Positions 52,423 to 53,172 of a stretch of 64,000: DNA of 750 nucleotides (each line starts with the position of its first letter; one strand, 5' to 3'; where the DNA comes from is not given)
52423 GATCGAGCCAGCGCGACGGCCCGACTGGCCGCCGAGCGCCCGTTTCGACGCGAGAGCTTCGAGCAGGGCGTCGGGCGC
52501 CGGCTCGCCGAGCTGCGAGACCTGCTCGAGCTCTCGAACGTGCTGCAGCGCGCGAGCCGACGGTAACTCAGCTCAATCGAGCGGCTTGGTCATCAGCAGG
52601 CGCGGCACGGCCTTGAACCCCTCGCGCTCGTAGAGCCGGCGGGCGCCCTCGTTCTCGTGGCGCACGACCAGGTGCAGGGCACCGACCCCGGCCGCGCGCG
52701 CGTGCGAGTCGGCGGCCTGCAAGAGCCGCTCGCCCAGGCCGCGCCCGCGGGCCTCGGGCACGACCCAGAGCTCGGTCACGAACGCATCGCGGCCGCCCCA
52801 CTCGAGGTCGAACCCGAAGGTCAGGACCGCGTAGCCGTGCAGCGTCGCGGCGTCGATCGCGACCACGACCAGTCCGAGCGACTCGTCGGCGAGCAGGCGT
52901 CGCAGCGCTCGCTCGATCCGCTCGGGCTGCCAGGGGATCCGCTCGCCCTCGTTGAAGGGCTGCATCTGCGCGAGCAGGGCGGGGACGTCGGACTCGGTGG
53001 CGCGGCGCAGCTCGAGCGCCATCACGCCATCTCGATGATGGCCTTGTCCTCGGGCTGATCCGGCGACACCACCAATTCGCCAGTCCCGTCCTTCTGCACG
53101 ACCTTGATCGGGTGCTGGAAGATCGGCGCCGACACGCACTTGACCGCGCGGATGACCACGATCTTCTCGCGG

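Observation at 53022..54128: KaiC/RecA-like ATPase with a Met/Pro/Gly/Gln-rich (PGMM)n N-terminal segment, coupled to a GNAT acetyltransferase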

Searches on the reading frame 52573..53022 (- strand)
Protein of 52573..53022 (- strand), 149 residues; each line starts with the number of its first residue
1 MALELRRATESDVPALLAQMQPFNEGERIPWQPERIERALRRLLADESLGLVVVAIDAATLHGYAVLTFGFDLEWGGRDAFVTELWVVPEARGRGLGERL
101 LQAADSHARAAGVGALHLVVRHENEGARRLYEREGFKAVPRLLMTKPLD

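Call 6: search_protein_families(library=pfam, proteins=[window:52573-53022:-], max_evalue=0.01)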
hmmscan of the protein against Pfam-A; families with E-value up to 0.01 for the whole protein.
window:52573-53022:- (149 aa): 6 families
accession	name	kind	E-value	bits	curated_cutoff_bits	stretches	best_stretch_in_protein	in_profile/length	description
PF00583.31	Acetyltransf_1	-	1.2e-16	61.5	20.7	1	28-136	13-116/116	Acetyltransferase (GNAT) family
PF13508.13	Acetyltransf_7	-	2.3e-12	47.5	27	1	52-137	5-83/84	Acetyltransferase (GNAT) domain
PF13302.13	Acetyltransf_3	-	3.1e-09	38.1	25.4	1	3-137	2-138/138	Acetyltransferase (GNAT) domain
PF13673.13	Acetyltransf_10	-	1.1e-08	35.6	23.6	1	78-139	50-110/128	Acetyltransferase (GNAT) domain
PF08445.16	FR47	-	4.6e-07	30.2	22.1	1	83-138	25-79/86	FR47-like protein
PF14542.12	Acetyltransf_CG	-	0.00048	20.7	30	1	79-113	24-58/80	GCN5-related N-acetyl-transferase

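Call 7: search_protein_families(library=ncbifam, proteins=[window:52573-53022:-], max_evalue=0.01)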
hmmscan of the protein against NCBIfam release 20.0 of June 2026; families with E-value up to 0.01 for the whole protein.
window:52573-53022:- (149 aa): 25 families
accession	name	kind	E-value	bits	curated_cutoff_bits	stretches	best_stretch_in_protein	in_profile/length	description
TIGR01575.1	rimI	equivalog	1.1e-12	48.3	86.4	1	30-139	17-115/132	ribosomal protein S18-alanine N-acetyltransferase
TIGR03448.1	mycothiol_MshD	equivalog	4e-11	42.8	163.1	2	85-139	231-288/294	mycothiol synthase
NF002959.0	PRK03624.1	equivalog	1.6e-10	40.9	124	1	49-148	48-141/147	GNAT family acetyltransferase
NF000482.1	AAC_3_XI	exception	3.2e-09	36.7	300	1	6-139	8-135/148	aminoglycoside N-acetyltransferase AAC(3)-XI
NF007530.0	PRK10146.1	equivalog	7.2e-09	36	142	1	3-138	4-135/144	aminoalkylphosphonate N-acetyltransferase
NF040503.1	resist_ArsN1a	equivalog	8.9e-09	35.3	170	1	6-139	2-136/159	arsinothricin resistance N-acetyltransferase ArsN1 family A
TIGR03103.1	trio_acet_GNAT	equivalog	1e-07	30.9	569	1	85-144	161-220/547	N-acetylglutaminylglutamine synthetase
NF040501.1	resist_ArsN2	equivalog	1.5e-07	31.1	125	1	72-142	41-107/133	arsenic resistance N-acetyltransferase ArsN2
NF000487.1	stat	exception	4.5e-06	26.3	420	1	50-137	80-162/189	streptothricin N-acetyltransferase STAT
NF007025.1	PRK09491.1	equivalog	5.2e-06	26.5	173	1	82-139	65-122/145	ribosomal protein S18-alanine N-acetyltransferase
NF008212.0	PRK10975.1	equivalog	1.6e-05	24.9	219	1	79-137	163-221/232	dTDP-4-amino-4,6-dideoxy-D-galactose acyltransferase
NF041716.1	HxA_phane_GNAT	equivalog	3.6e-05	23.7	250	1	19-138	21-142/152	cyclophane-containing RiPP N-acetyltransferase HaaN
TIGR02382.1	wecD_rffC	equivalog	4.4e-05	23.1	195.1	1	28-135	71-179/191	dTDP-4-amino-4,6-dideoxy-D-galactose acyltransferase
TIGR01890.1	N-Ac-Glu-synth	equivalog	0.0001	21.4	202.85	1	4-125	284-393/429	amino-acid N-acetyltransferase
NF049894.1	CG3035_N_ac_Glu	equivalog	0.00016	21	280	1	83-137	236-290/300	N-acetylglutamate synthase, CG3035 family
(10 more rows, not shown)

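Call 43: search_protein_families(library=padloc, proteins=[window:52573-53022:-], max_evalue=0.001)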
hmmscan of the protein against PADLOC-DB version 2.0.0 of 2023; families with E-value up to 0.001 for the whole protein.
window:52573-53022:- (149 aa): 0 families
